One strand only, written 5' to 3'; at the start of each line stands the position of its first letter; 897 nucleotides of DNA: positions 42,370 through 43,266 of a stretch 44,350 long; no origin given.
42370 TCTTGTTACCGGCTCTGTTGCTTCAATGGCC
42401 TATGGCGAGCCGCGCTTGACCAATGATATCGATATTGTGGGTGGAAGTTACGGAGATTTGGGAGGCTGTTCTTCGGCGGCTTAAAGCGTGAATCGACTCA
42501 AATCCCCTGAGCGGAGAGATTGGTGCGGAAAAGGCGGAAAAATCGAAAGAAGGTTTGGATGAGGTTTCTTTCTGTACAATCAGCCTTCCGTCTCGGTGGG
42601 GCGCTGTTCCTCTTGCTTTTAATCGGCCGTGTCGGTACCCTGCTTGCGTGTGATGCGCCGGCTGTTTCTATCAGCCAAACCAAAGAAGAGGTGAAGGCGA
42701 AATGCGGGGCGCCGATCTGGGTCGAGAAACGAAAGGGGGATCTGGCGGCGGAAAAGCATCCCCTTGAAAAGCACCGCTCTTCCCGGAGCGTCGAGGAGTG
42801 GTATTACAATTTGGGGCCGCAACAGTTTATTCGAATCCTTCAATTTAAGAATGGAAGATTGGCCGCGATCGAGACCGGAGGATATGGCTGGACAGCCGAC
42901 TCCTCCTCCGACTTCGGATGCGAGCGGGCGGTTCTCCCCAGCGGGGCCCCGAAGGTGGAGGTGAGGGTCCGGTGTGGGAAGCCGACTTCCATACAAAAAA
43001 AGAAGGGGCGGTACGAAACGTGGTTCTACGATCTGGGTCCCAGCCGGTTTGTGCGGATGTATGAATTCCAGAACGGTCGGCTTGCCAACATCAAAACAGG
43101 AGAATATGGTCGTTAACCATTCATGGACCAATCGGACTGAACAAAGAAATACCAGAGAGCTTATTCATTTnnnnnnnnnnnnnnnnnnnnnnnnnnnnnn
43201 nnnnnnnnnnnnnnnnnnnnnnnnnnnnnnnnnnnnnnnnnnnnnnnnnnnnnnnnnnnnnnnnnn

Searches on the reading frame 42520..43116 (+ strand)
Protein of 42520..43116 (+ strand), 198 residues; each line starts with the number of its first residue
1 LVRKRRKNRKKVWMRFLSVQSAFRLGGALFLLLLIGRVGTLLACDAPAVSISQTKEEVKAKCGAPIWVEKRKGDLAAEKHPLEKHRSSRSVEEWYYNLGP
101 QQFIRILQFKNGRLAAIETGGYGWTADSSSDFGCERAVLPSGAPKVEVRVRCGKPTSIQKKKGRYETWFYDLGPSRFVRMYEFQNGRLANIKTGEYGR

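Call 8: search_protein_families(library=ncbifam, proteins=[window:42520-43116:+], max_evalue=0.00001)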
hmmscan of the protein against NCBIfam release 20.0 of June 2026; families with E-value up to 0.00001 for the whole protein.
window:42520-43116:+ (198 aa): 0 families

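Call 37: search_protein_families(library=pfam, proteins=[window:42520-43116:+], max_evalue=0.0001)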
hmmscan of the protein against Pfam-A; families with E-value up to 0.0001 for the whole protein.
window:42520-43116:+ (198 aa): 1 family
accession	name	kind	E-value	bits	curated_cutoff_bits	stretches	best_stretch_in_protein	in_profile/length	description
PF11006.13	DUF2845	-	3.1e-30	104.7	21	2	42-120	4-90/90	Protein of unknown function (DUF2845)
